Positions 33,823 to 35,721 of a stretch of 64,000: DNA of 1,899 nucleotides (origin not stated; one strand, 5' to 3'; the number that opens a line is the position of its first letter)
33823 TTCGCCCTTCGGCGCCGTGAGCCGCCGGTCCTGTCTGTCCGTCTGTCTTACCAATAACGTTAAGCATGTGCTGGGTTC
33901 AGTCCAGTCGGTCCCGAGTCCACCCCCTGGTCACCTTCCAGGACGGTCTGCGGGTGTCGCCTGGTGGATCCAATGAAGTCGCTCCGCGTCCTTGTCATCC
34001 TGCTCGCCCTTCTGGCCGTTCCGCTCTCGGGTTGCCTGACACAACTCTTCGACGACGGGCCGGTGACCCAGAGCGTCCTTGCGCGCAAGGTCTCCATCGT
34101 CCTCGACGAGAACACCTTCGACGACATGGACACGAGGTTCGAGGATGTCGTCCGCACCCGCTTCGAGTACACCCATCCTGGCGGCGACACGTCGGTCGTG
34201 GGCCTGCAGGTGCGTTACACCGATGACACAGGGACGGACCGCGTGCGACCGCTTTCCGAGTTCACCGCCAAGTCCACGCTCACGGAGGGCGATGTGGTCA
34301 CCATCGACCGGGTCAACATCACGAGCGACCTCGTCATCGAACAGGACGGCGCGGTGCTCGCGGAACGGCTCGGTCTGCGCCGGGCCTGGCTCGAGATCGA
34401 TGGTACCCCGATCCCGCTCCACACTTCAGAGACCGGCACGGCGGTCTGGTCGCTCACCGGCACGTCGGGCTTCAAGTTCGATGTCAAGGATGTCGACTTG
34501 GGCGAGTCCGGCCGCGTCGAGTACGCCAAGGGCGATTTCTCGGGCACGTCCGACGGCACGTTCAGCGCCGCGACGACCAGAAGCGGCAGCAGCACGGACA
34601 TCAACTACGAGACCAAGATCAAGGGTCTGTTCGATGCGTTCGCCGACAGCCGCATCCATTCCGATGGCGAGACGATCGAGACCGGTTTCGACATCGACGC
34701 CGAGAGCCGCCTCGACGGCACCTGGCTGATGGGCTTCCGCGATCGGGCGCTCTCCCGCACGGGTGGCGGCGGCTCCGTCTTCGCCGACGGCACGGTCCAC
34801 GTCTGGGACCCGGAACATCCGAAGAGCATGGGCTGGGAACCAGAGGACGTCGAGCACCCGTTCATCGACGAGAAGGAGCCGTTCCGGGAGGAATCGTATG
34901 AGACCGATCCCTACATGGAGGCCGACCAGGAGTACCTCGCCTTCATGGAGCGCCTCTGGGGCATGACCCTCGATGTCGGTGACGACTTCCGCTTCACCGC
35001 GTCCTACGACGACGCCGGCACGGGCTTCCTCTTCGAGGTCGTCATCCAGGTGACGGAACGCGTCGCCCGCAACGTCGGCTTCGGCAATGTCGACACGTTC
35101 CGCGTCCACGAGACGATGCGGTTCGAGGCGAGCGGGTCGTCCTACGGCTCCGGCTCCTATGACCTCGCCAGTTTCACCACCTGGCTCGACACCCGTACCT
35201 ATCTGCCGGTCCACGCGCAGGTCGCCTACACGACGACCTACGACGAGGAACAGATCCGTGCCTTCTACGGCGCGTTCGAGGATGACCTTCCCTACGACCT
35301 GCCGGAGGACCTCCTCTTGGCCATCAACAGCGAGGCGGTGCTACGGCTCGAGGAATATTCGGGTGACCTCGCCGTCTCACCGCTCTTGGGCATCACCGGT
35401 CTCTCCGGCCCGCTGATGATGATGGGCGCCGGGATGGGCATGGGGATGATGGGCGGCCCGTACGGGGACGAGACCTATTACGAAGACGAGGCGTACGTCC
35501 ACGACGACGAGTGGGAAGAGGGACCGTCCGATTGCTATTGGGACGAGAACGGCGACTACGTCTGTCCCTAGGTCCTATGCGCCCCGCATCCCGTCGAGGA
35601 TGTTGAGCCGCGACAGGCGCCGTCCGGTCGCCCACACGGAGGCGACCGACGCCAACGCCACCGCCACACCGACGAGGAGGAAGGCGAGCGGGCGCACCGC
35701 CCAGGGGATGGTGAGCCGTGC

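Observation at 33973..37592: Candidate archaeal Lol-like lipoprotein-handling module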

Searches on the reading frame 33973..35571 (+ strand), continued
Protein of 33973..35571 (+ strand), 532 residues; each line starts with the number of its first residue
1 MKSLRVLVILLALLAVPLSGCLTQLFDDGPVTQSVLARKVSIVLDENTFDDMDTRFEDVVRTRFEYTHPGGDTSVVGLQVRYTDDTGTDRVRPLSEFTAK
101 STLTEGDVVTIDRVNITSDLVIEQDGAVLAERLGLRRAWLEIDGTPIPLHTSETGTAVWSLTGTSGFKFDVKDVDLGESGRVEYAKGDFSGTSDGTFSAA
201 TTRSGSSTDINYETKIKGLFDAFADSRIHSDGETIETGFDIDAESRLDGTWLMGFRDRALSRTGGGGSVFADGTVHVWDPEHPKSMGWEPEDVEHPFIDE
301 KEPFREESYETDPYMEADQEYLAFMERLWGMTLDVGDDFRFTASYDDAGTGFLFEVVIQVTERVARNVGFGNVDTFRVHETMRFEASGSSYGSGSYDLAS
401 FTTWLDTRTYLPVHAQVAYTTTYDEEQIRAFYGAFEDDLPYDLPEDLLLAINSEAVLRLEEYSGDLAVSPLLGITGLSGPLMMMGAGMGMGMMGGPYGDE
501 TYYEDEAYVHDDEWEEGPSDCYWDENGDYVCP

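Call 75: find_encoding_contigs(protein=P0081, flank=5000, max_places=2)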
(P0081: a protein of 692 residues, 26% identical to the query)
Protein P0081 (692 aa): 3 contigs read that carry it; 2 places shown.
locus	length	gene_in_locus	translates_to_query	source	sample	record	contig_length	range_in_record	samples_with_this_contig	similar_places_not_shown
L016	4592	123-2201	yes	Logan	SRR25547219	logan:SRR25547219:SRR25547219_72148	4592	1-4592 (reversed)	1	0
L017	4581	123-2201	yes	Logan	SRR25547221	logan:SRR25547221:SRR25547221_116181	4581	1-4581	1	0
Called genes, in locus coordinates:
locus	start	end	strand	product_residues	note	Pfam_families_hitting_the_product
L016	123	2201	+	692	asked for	-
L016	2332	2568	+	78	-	-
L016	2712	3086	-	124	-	PF01850:PIN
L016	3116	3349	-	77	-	-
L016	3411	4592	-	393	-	?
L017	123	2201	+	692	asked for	-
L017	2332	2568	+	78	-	-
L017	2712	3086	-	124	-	PF01850:PIN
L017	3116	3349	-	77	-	-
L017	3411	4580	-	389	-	?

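Call 76: find_encoding_contigs(protein=P0071, flank=5000, max_places=2)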
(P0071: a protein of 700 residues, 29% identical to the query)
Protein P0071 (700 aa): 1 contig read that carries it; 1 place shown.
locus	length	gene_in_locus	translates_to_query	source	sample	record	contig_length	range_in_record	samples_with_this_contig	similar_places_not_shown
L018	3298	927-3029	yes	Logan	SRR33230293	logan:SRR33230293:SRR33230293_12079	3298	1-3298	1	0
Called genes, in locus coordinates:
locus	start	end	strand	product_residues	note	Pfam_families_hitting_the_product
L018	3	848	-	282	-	?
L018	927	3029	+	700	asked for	PF13473:Cupredoxin_1 (weak)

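Call 77: find_encoding_contigs(protein=P0046, flank=5000, max_places=2)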
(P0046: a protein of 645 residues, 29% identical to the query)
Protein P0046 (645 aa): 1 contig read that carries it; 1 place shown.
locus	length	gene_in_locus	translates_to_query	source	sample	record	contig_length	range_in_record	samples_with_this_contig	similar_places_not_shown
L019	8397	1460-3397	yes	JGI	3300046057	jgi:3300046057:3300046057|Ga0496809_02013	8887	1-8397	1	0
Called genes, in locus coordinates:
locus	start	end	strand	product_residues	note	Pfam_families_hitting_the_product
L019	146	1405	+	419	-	PF02687:FtsX (weak)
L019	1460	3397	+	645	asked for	-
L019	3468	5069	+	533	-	PF02129:Peptidase_S15, PF00561:Abhydrolase_1 (faint), PF12146:Hydrolase_4 (weak), PF00326:Peptidase_S9 (faint)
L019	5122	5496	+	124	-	PF00085:Thioredoxin, PF04756:OST3_OST6 (weak)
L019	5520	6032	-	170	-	PF19134:DUF5817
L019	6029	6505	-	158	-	PF01862:PvlArgDC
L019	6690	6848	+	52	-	-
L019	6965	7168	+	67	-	-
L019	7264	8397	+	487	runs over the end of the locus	-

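Call 90: list_cluster_members(proteins=[P0014, P0015, P0016, P0019, P0020, P0044, P0046, P0066, P0008, P0009])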
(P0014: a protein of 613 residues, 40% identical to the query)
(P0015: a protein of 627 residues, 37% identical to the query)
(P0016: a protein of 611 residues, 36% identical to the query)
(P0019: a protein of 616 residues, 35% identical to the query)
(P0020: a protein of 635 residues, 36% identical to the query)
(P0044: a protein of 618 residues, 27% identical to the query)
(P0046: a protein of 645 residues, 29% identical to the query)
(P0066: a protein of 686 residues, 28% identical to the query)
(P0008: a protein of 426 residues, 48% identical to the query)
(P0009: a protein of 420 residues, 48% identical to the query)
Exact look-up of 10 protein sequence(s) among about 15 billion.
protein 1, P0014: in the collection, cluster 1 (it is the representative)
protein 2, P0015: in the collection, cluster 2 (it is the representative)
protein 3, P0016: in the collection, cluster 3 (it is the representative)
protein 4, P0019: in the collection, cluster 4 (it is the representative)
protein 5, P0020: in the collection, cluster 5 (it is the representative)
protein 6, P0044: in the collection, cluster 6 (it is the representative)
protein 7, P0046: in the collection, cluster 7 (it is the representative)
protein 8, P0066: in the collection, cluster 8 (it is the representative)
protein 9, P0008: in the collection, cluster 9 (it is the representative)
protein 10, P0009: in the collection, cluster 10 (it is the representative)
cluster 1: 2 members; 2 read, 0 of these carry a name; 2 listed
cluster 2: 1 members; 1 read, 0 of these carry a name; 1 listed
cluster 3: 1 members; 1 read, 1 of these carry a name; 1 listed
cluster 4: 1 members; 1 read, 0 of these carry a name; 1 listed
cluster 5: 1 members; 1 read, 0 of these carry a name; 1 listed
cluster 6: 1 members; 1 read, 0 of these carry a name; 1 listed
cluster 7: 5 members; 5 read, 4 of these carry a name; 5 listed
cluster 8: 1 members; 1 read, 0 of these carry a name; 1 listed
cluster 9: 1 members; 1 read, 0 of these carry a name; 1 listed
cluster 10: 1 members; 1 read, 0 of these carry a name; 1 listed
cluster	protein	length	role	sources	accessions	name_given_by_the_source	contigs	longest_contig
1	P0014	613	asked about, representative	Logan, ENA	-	-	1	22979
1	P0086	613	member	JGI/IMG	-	-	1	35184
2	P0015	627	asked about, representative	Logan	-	-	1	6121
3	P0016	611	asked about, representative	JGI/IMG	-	hypothetical protein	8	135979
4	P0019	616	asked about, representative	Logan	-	-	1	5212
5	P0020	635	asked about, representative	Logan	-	-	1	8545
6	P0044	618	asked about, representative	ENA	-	-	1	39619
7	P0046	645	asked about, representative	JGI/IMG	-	hypothetical protein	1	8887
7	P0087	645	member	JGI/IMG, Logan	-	hypothetical protein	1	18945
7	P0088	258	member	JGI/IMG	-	hypothetical protein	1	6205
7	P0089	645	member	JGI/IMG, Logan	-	hypothetical protein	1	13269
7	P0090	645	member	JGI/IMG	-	-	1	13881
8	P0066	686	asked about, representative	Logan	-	-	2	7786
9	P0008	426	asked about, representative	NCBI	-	-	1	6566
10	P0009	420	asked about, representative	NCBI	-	-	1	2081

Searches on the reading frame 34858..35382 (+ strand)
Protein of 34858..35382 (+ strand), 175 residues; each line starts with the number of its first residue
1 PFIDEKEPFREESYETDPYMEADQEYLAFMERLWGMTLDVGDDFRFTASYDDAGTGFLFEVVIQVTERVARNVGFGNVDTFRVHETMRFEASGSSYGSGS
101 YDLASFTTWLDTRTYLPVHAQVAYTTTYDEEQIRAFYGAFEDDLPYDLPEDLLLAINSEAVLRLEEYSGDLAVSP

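Call 57: search_protein_families(library=pfam, alignment_id=A4, max_evalue=1)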
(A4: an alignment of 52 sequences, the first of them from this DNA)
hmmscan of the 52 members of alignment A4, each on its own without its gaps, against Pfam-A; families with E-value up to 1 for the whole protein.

A. member 1, seq(175 aa): 0 families

B. families by the number of members that match (of 52 scanned): 21 families
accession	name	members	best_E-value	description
PF11306.15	DUF3108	12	0.00036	Protein of unknown function (DUF3108)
PF21347.3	DUF3108_like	4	0.0071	DUF3108-like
PF24348.1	DUF7508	1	0.00089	Domain of unknown function (DUF7508)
PF15402.11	MELT_2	1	0.0036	MELT motif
PF14258.12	DUF4350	1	0.0095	Domain of unknown function (DUF4350)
PF24755.2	SpoVR_C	1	0.018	SpoVR-like C-terminal domain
PF18614.7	RNase_II_C_S1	1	0.02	RNase II-type exonuclease C-terminal S1 domain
PF20929.2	PDCD10_N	1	0.027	Programmed cell death protein 10, dimerisation domain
PF17131.11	LolA_like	1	0.054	Outer membrane lipoprotein-sorting protein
PF22507.2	DUF6994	1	0.064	Family of unknown function (DUF6994)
PF04762.18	Beta-prop_ELP1_1st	1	0.086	ELP1 first N-terminal beta-propeller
PF05402.18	PqqD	1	0.092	Coenzyme PQQ synthesis protein D (PqqD)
PF11271.13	PorA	1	0.095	Porin PorA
PF25355.1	DUF7882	1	0.097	Domain of unknown function (DUF7882)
PF23536.1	TraK_C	1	0.11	TraK C-terminal domain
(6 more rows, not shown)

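Call 58: search_solved_structures(query=A4, max_evalue=10, show_alignments=2)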
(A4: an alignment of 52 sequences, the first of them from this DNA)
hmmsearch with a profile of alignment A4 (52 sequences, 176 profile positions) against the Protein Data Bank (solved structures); distinct sequences matched with E-value up to 10: 1.
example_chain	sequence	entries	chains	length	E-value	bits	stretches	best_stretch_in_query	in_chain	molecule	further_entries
4yzj_A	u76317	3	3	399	1.2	12.3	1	33-64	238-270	Tryptophan dimethylallyltransferase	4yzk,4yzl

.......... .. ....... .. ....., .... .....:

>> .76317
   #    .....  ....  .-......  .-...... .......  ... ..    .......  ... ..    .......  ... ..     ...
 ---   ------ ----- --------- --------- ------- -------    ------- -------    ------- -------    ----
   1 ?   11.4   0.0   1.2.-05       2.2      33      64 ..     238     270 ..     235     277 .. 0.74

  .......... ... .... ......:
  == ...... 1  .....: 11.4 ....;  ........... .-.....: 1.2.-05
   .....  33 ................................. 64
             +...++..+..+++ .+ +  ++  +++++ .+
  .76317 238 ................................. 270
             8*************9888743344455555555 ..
